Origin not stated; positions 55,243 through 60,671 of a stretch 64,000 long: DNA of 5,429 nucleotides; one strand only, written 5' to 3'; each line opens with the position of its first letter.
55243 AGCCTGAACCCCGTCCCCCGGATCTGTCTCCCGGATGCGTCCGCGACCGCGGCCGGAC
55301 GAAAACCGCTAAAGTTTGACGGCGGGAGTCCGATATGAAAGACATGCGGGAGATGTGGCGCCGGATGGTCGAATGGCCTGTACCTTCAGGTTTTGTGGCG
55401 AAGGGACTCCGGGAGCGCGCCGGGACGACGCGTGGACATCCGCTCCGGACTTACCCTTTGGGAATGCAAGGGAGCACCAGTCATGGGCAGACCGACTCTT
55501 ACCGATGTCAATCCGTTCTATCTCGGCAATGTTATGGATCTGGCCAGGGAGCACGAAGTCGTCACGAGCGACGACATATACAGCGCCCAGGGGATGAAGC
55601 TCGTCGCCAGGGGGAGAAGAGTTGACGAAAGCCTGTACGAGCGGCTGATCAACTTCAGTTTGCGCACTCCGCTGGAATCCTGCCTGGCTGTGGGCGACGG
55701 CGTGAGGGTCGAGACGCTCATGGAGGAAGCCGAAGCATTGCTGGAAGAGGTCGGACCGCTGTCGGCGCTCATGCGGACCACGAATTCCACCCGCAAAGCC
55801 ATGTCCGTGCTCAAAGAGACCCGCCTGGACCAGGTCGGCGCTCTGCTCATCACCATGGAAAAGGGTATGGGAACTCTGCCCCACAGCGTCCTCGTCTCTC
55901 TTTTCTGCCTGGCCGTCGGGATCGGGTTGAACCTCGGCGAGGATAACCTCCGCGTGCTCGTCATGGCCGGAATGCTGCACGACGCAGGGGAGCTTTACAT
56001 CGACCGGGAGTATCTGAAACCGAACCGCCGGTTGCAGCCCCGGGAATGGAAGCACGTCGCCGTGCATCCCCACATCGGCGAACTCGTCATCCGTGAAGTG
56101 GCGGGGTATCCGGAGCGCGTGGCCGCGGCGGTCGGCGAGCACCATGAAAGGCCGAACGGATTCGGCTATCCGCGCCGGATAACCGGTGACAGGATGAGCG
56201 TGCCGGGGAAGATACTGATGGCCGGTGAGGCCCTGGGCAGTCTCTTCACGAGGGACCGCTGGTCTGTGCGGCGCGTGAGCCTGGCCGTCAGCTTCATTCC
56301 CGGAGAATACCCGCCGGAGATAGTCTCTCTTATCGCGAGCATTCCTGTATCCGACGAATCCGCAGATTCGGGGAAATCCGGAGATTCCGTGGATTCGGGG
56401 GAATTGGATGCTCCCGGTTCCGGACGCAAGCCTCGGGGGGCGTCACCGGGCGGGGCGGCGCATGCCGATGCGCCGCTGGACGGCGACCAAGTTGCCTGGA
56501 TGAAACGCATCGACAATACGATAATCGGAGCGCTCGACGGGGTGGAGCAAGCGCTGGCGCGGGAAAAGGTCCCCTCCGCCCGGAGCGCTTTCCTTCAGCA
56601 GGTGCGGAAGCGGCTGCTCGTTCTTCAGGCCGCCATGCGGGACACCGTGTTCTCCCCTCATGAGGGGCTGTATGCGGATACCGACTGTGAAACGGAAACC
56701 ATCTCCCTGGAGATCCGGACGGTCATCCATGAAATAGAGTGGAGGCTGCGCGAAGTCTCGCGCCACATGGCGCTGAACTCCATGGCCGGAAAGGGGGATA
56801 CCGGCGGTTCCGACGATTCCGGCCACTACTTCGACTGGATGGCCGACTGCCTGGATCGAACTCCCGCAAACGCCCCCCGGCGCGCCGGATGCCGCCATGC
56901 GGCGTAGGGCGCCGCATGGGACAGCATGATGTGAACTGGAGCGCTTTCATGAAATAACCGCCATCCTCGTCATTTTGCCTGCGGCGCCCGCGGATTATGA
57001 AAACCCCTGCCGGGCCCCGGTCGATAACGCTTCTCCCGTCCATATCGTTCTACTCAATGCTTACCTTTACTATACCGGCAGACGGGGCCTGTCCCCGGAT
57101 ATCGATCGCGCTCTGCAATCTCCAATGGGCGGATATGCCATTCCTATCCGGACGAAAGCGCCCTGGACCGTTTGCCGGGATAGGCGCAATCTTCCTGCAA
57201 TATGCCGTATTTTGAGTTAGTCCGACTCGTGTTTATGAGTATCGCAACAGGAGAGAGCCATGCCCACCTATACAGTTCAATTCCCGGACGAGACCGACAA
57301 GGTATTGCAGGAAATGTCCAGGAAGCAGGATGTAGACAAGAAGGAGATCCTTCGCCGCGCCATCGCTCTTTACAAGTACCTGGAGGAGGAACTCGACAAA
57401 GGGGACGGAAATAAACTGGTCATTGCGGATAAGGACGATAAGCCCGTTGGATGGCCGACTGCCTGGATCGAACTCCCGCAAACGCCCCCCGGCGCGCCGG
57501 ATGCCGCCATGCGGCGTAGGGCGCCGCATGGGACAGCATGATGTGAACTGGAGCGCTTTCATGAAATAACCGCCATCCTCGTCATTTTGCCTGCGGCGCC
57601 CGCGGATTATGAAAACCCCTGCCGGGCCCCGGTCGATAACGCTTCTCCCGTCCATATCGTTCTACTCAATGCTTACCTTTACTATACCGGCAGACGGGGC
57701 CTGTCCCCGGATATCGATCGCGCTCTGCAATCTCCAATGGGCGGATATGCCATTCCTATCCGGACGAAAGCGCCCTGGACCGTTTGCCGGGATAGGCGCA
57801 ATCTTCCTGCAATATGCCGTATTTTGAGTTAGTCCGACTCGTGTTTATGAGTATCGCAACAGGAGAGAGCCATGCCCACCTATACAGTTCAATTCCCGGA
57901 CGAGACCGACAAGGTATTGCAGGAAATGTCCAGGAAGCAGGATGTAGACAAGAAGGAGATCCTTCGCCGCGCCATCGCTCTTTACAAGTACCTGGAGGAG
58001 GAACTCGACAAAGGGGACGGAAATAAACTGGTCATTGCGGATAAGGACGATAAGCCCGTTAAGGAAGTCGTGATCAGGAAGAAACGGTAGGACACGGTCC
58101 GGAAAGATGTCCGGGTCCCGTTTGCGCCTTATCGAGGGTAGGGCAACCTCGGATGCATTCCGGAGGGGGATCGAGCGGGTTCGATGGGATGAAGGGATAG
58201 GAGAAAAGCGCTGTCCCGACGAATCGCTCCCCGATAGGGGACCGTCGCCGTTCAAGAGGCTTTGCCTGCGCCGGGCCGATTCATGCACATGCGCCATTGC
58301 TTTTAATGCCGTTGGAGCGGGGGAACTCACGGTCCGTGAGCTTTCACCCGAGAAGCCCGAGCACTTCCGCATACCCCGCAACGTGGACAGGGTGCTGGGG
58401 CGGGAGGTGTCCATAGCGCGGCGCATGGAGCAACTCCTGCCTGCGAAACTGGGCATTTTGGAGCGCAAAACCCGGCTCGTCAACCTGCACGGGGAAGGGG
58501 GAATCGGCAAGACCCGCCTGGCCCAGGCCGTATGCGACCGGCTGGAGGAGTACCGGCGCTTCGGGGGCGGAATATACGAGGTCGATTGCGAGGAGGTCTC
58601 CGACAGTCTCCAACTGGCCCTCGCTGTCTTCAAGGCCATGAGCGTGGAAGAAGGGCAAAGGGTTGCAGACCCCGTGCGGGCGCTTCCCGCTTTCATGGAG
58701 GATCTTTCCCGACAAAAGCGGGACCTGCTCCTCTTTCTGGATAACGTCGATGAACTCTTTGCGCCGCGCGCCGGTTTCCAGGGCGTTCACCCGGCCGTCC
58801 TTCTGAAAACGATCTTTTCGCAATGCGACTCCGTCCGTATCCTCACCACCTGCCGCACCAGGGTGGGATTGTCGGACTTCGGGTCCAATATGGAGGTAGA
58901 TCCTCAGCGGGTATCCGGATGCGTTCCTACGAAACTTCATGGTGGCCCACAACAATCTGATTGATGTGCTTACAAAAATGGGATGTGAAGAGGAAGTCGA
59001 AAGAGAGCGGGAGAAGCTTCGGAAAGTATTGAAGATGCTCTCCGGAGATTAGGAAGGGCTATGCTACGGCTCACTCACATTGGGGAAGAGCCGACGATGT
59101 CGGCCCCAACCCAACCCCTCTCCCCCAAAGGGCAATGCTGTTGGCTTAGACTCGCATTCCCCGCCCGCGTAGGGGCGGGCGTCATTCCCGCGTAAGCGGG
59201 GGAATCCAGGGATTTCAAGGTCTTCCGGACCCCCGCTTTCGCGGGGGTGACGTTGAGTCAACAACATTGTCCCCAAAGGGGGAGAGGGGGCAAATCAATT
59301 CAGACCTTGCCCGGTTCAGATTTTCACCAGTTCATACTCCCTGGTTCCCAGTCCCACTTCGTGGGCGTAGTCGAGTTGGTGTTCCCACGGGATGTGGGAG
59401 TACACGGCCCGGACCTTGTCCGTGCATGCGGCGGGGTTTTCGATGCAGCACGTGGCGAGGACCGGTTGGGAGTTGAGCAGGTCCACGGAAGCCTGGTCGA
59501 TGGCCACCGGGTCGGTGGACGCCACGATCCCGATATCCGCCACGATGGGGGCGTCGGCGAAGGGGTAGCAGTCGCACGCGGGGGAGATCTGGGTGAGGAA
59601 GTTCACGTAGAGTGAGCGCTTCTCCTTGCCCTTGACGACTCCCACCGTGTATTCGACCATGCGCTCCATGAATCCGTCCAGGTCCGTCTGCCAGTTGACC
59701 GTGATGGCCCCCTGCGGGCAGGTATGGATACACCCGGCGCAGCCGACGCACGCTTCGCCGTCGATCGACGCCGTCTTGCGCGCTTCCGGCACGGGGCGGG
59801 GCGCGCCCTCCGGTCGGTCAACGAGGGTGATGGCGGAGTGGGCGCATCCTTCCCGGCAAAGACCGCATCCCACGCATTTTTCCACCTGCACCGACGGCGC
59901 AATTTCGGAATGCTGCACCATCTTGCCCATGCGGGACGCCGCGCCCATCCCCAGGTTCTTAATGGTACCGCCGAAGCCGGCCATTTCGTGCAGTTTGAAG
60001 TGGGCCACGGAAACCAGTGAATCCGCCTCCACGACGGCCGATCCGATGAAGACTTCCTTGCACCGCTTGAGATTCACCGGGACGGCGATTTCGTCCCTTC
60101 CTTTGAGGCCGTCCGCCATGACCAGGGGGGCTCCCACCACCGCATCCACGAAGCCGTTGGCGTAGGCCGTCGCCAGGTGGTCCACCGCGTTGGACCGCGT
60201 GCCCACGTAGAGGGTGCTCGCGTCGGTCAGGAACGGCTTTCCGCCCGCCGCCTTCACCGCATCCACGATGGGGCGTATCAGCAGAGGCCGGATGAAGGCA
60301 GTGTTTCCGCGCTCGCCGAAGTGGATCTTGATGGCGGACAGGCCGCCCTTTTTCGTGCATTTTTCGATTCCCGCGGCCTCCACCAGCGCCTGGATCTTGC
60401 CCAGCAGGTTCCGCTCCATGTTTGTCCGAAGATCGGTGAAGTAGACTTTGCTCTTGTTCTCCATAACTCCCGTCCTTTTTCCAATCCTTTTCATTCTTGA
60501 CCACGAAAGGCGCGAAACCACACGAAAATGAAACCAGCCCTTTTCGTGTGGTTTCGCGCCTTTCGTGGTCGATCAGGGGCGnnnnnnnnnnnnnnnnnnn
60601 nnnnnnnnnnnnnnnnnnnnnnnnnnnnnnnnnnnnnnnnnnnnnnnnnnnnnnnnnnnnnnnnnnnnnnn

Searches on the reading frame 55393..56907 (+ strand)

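Call 12: search_protein_families(library=ncbifam, proteins=[window:55393-56907:+], max_evalue=0.01)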
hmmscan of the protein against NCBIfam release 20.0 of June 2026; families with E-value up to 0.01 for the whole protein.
window:55393-56907:+ (504 aa): 1 family
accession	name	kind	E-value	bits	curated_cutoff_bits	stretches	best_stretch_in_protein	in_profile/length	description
NF053512.1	nitric_RR_NosR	exception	6.7e-14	51.7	400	1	147-277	179-308/422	response regulator c-di-GMP phosphodiesterase, NosR family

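Call 13: search_protein_families(library=pfam, proteins=[window:55393-56907:+], max_evalue=0.01)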
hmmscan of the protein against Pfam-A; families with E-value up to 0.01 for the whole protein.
window:55393-56907:+ (504 aa): 2 families
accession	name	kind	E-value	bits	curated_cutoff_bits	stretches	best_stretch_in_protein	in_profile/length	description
PF13487.12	HD_5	-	3.1e-13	50.2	27.2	1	168-290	21-144/170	HD domain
PF01966.28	HD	-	7.6e-09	36.3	22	1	164-264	4-96/116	HD domain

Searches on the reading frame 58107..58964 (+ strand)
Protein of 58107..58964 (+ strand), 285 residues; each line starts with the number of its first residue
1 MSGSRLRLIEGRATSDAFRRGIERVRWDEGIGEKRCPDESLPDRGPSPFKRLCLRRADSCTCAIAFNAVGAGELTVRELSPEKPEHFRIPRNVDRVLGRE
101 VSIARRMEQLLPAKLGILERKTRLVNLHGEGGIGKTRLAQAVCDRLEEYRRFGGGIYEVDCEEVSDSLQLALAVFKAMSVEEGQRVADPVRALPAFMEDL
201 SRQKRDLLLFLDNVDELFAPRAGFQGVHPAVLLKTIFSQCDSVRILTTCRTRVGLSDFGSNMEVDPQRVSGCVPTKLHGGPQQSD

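Call 12: search_protein_families(library=ncbifam, proteins=[window:58107-58964:+], max_evalue=0.01)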
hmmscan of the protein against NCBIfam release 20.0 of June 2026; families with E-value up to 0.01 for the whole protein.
window:58107-58964:+ (285 aa): 3 families
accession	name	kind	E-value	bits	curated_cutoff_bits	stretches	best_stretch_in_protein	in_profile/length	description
TIGR02928.1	TIGR02928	subfamily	3.2e-06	26.3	181.3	1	92-218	13-142/366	orc1/cdc6 family replication initiation protein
NF040586.1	FxSxx_TPR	equivalog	0.0014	17.2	300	1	95-216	7-115/830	FxSxx-COOH system tetratricopeptide repeat protein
TIGR03420.1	DnaA_homol_Hda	equivalog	0.0067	16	194.8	0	118-149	34-65/226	DnaA regulatory inactivator Hda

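Call 13: search_protein_families(library=pfam, proteins=[window:58107-58964:+], max_evalue=0.01)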
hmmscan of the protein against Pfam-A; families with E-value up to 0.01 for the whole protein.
window:58107-58964:+ (285 aa): 6 families
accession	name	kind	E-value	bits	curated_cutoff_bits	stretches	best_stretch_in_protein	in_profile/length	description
PF05729.18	NACHT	-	3e-09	37.4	26.7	1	123-253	1-132/167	NACHT domain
PF13401.12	AAA_22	-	1.2e-07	32.6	27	1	123-225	6-97/130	AAA domain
PF13191.12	AAA_16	-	2.8e-07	31.6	32.6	1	108-217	10-144/167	AAA ATPase domain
PF00004.35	AAA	-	8.5e-06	26.7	21.2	1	127-244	3-96/131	ATPase family associated with various cellular activities (AAA)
PF00931.28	NB-ARC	-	0.00016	21.4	23.5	1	120-214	16-110/248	NB-ARC domain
PF24883.2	NPHP3_N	-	0.00038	21.1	24.8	0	121-149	21-49/164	Nephrocystin 3, N-terminal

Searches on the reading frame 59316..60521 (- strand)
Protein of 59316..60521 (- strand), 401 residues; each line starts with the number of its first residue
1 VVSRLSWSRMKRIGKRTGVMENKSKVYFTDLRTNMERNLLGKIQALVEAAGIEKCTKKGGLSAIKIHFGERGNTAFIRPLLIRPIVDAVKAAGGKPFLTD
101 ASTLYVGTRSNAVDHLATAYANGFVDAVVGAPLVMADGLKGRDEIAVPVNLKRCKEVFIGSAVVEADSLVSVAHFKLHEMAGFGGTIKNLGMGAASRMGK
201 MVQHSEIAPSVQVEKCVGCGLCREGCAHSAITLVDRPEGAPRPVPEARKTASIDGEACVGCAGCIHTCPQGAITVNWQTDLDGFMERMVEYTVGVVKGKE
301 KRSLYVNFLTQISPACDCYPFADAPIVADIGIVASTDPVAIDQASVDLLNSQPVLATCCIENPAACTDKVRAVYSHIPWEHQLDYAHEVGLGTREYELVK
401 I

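Call 12: search_protein_families(library=ncbifam, proteins=[window:59316-60521:-], max_evalue=0.01)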
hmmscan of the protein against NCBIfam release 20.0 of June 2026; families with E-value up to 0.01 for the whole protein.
window:59316-60521:- (401 aa): 78 families (the best 25 are shown)
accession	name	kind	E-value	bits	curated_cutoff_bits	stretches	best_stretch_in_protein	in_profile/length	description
TIGR04105.1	FeFe_hydrog_B1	subfamily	1.2e-10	40.7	450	1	206-274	134-206/462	monomeric [FeFe] hydrogenase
NF042909.1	FMH_DH_FwdF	exception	3.3e-10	39.6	375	1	210-277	51-120/336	tungsten-dependent formylmethanofuran dehydrogenase subunit FwdF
NF040770.1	hetero_SS_HdrA2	exception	1.2e-09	36.9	1100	1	201-281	564-631/777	CoB-CoM heterodisulfide reductase HdrA2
TIGR01971.1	NuoI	subfamily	4.2e-09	36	113.05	1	213-280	41-105/121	NADH-quinone oxidoreductase, chain I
TIGR02512.1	FeFe_hydrog_A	subfamily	1.6e-08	33.8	405.95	1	211-276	4-70/375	[FeFe] hydrogenase, group A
NF040612.1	F420_dehyd_FpoI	exception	2.2e-08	34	180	1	213-275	41-101/135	F420H2 dehydrogenase subunit FpoI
NF006221.0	PRK08348.1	subfamily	6.1e-08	32.4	124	1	212-276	42-95/136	NADH-plastoquinone oxidoreductase subunit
NF004537.0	PRK05888.1-3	equivalog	6.4e-08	32.3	163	1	213-281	67-138/204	NADH-quinone oxidoreductase subunit NuoI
NF006183.0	PRK08318.1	equivalog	6.4e-08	31.8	335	1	199-276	327-398/422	NAD-dependent dihydropyrimidine dehydrogenase subunit PreA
NF038196.1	ferrodoxin_EFR1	subfamily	6.7e-08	32.9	75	1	203-279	174-235/242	EFR1 family ferrodoxin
NF040864.1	HgcB_ferredoxin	equivalog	2.7e-07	30.3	99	1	211-276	11-64/93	mercury methylation ferredoxin HgcB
TIGR02179.1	PorD_KorD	subfamily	8.2e-07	29.1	60.05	1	204-275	15-74/78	2-oxoacid:acceptor oxidoreductase, delta subunit, pyruvate/2-ketoisovalerate family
NF009053.0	PRK12387.1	subfamily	9.5e-07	28.7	204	1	253-280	35-62/180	formate hydrogenlyase complex iron-sulfur subunit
NF004914.0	PRK06273.1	equivalog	9.9e-07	28.7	163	1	251-276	46-71/167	ferredoxin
NF009945.0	PRK13409.1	equivalog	1e-06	27.7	469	2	204-238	39-73/592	ribosome biogenesis/translation initiation ATPase RLI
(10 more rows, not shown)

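Call 13: search_protein_families(library=pfam, proteins=[window:59316-60521:-], max_evalue=0.01)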
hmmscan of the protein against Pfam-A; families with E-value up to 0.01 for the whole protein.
window:59316-60521:- (401 aa): 13 families
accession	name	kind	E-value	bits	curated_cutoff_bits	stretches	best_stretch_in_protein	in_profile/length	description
PF04015.17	DUF362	-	2.3e-52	178.4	24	1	63-347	2-200/200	Domain of unknown function (DUF362)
PF12838.12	Fer4_7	-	8.9e-09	36.1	27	1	215-272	1-52/52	4Fe-4S dicluster domain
PF13237.11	Fer4_10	-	2.3e-08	34.3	25.5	1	252-273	3-26/53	4Fe-4S dicluster domain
PF13187.11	Fer4_9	-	1.2e-07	32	27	1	215-273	1-52/52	4Fe-4S dicluster domain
PF14697.11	Fer4_21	-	1.5e-07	31.8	35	1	211-274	3-58/59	4Fe-4S dicluster domain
PF00037.32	Fer4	-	2.2e-07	30.9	21.1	2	252-274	2-24/24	4Fe-4S binding domain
PF13484.11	Fer4_16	-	4.4e-07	31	30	1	258-282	2-25/66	4Fe-4S double cluster binding domain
PF25160.1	LdpA_Fe-S-bd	-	1.2e-05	25.4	27.6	0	249-275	19-45/49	LdpA Fe-S cluster-binding domain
PF12837.12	Fer4_6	-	1.3e-05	25.3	25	0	251-273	2-24/24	4Fe-4S binding domain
PF09861.14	Lar_N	-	1.5e-05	24.8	23.3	1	152-207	140-195/204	Lactate racemase N-terminal domain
PF13183.11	Fer4_8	-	1.8e-05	25.6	27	1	212-271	1-67/68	4Fe-4S dicluster domain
PF12797.12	Fer4_2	-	8.1e-05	22.8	24.5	0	211-227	5-21/22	4Fe-4S binding domain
PF17179.9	Fer4_22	-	0.0054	18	27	0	201-228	66-93/95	4Fe-4S dicluster domain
